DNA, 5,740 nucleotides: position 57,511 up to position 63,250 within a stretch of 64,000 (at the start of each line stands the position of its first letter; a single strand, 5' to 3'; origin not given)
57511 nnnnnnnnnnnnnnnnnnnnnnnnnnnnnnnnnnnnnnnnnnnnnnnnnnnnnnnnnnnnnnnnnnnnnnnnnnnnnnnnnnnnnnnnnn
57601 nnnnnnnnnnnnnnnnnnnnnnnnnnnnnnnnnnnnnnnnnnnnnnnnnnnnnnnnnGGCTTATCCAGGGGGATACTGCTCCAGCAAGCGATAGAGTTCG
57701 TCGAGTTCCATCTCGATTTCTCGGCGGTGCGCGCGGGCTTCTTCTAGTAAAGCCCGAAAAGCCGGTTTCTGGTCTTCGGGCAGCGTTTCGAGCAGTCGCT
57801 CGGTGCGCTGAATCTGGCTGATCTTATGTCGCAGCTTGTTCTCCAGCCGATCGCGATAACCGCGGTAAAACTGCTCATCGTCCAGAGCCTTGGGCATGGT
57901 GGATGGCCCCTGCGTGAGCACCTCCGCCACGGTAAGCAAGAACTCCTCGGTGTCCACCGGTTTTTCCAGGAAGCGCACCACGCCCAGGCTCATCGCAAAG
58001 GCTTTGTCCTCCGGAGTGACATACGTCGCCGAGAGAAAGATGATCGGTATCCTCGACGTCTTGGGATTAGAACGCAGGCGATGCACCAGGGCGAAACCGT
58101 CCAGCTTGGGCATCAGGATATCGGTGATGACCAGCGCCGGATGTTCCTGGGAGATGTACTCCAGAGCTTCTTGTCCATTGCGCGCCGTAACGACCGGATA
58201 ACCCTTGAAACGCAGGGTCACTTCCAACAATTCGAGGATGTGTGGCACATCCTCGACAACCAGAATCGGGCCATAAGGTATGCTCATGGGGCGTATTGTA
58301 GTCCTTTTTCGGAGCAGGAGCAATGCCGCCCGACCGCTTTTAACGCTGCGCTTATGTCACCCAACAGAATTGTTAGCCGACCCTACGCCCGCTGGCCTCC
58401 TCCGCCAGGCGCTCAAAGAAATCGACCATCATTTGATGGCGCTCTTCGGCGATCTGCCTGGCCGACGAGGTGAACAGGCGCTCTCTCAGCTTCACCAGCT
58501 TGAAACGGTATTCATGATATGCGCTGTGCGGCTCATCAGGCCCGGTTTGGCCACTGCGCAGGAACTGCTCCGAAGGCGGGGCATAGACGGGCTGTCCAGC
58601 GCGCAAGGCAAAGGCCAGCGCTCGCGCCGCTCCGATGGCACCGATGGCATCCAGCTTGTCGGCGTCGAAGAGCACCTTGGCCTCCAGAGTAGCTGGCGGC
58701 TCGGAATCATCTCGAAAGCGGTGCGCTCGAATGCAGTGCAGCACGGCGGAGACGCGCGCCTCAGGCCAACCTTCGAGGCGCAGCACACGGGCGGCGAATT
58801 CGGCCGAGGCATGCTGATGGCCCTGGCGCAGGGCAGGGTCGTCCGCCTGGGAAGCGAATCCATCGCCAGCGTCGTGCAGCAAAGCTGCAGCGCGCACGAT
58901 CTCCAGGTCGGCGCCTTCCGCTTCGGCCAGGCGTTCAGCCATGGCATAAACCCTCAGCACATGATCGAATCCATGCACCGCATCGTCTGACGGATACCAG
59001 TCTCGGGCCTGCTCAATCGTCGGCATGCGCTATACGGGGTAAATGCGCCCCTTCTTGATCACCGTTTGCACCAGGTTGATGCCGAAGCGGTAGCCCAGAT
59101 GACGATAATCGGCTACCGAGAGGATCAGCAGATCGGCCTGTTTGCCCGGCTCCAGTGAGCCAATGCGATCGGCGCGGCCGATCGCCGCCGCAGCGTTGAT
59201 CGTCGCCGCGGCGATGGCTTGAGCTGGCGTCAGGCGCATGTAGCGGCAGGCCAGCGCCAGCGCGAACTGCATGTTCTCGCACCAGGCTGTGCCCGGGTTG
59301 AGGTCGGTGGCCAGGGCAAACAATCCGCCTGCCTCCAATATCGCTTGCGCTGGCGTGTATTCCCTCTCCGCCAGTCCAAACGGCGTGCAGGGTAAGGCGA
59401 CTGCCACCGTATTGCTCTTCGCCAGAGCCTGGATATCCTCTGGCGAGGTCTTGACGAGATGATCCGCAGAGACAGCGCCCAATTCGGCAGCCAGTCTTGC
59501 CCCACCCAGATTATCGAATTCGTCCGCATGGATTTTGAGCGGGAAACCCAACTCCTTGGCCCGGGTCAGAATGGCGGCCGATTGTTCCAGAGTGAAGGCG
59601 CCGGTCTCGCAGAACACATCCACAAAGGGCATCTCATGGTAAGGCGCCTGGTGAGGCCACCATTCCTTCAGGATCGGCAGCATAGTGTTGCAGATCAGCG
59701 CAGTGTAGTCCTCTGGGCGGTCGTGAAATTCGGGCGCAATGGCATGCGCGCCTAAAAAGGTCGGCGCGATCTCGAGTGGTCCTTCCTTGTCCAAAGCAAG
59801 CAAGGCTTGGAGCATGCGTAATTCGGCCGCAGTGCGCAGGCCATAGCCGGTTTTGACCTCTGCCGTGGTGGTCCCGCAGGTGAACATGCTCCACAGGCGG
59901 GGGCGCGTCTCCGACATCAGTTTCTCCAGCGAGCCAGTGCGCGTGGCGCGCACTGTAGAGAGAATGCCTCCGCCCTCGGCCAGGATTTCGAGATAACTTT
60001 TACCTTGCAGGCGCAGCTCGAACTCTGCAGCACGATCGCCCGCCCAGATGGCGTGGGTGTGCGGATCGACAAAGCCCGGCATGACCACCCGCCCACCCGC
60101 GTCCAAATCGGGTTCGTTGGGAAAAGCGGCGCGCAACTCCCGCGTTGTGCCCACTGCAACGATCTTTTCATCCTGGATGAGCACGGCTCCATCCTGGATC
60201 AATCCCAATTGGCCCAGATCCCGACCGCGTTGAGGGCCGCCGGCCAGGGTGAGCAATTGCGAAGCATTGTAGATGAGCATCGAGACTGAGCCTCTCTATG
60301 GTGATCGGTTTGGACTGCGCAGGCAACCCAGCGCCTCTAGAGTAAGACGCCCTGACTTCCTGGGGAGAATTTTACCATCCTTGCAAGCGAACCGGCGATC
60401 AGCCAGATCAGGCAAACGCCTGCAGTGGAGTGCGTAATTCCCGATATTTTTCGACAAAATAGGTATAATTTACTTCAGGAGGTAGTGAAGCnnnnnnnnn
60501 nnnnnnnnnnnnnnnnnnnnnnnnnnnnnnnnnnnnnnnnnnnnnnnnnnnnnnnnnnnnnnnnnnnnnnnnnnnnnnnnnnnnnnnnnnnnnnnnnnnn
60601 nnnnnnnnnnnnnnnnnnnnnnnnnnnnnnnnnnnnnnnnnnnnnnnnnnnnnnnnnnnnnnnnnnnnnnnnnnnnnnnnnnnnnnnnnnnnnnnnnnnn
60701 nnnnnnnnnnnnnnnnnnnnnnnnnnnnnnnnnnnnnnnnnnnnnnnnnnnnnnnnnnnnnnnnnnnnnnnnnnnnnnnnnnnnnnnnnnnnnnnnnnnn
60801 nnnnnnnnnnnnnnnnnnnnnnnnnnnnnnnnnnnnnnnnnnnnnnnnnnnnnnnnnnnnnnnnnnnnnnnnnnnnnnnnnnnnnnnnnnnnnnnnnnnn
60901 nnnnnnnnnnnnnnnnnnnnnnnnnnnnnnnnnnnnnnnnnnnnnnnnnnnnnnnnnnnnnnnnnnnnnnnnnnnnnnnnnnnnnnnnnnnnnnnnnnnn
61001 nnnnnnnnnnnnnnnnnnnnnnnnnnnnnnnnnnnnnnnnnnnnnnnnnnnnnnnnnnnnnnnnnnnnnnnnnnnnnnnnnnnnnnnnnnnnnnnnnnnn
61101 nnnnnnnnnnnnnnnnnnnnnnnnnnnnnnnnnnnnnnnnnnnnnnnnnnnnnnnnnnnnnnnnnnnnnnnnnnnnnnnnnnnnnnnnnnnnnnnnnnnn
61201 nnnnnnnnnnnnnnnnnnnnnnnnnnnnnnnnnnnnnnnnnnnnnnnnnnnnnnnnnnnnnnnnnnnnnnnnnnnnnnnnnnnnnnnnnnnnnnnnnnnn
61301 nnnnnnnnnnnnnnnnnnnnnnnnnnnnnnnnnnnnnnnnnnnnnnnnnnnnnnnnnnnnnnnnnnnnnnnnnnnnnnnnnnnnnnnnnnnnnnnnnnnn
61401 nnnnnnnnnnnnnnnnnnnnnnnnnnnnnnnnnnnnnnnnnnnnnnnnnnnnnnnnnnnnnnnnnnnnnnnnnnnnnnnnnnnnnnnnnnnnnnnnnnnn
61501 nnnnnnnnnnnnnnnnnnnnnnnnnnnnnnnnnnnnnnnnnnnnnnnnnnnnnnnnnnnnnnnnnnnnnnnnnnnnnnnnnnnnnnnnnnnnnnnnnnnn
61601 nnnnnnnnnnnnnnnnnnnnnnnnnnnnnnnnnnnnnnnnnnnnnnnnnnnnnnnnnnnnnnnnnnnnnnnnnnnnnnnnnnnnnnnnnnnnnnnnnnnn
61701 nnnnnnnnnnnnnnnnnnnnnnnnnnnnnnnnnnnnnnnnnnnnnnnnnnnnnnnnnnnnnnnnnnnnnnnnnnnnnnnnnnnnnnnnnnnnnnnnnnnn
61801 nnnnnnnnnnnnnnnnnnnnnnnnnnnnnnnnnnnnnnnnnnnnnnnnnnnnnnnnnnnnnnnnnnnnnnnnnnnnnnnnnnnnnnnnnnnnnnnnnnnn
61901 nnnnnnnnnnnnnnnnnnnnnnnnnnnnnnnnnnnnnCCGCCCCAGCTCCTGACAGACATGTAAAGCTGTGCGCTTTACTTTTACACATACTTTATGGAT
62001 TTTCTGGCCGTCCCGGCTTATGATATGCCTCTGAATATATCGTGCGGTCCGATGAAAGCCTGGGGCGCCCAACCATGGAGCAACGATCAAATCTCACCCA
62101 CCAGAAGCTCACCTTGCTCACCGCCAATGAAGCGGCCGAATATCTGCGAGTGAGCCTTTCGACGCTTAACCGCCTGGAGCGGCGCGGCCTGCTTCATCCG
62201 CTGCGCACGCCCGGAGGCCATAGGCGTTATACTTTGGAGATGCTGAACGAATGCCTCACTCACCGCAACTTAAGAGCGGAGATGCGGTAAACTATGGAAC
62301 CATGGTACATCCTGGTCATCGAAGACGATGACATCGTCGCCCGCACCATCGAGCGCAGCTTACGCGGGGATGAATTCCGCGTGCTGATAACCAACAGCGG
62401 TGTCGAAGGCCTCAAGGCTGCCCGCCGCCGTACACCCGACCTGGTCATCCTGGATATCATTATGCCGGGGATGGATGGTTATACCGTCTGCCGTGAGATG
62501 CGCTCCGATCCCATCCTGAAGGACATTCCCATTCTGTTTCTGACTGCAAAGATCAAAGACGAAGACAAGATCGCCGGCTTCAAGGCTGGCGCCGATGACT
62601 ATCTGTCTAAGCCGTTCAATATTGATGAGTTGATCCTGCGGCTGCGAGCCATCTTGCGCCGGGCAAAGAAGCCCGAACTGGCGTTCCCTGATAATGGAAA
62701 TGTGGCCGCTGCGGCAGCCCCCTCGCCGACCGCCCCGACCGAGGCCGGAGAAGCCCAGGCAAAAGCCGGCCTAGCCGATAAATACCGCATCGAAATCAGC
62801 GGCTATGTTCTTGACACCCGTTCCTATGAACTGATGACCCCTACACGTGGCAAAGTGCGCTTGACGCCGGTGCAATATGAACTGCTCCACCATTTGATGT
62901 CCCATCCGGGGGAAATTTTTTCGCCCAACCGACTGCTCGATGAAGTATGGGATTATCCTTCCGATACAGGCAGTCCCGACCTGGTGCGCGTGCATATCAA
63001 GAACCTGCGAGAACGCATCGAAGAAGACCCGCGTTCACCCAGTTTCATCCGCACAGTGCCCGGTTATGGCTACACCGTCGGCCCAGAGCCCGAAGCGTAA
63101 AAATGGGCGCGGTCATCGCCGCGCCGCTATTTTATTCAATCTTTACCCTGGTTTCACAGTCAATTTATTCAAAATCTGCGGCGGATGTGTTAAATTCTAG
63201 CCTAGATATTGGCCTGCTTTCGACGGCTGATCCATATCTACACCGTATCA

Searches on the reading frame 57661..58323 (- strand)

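Call 21: search_protein_families(library=pfam, proteins=[window:57661-58323:-])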
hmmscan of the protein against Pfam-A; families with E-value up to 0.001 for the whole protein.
window:57661-58323:- (220 aa): 1 family
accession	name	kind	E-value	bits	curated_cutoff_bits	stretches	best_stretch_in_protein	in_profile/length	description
PF00072.30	Response_reg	-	1.6e-24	86.7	30.2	1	20-130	1-108/111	Response regulator receiver domain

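Call 39: search_protein_families(library=pfam, proteins=[window:57661-58323:-], max_evalue=1)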
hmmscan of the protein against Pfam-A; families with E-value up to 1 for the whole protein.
window:57661-58323:- (220 aa): 6 families
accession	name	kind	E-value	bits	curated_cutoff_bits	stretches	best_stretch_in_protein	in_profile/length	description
PF00072.30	Response_reg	-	1.6e-24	86.7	30.2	1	20-130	1-108/111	Response regulator receiver domain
PF23198.2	PDE8A_N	-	0.017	15.5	29.6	1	40-113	33-106/147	PDE8A-like, N-terminal domain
PF24414.1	DUF7547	-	0.029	14.8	27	1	157-209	94-143/209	Family of unknown function (DUF7547)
PF25642.1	DUF7944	-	0.11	13.6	27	1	149-203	22-70/82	Domain of unknown function (DUF7944)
PF10070.14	DabA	-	0.11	11.3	25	1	130-207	114-191/747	Probable inorganic carbon transporter subunit DabA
PF18824.6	LPD11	-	0.12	12.9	27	1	149-188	14-55/69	Large polyvalent protein-associated domain 11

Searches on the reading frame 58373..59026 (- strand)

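Call 39: search_protein_families(library=pfam, proteins=[window:58373-59026:-], max_evalue=1)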
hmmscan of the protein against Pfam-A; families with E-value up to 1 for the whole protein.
window:58373-59026:- (217 aa): 2 families
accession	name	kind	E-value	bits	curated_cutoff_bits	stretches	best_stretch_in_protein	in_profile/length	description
PF01966.28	HD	-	1.1e-18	68.1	22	1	20-127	2-115/116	HD domain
PF16739.11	CARD_2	-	0.22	12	28.2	1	67-98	47-80/93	Caspase recruitment domain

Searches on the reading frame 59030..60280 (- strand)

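Call 39: search_protein_families(library=pfam, proteins=[window:59030-60280:-], max_evalue=1)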
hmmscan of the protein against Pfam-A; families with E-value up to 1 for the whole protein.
window:59030-60280:- (416 aa): 3 families
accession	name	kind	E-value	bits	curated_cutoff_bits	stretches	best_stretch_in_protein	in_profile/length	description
PF07969.17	Amidohydro_3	-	7.4e-22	78.9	29.7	2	218-391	253-447/472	Amidohydrolase family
PF01979.26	Amidohydro_1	-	2.1e-21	77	25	2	251-413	175-344/345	Amidohydrolase family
PF22039.1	HUTI_composite_bact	-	2.3e-10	40.3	25.5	1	31-54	1-24/26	Imidazolonepropionase-like composite domain, bacteria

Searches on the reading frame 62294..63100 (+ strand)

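Call 39: search_protein_families(library=pfam, proteins=[window:62294-63100:+], max_evalue=1)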
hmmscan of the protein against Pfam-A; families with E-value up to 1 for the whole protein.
window:62294-63100:+ (268 aa): 3 families
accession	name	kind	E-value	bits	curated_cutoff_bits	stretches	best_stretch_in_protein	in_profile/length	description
PF00072.30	Response_reg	-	3.8e-29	101.5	30.2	1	6-117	1-110/111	Response regulator receiver domain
PF00486.34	Trans_reg_C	-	7.8e-23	80.8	26.2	1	187-261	3-76/77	Transcriptional regulatory protein, C terminal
PF23198.2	PDE8A_N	-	0.065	13.6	29.6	1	6-90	13-98/147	PDE8A-like, N-terminal domain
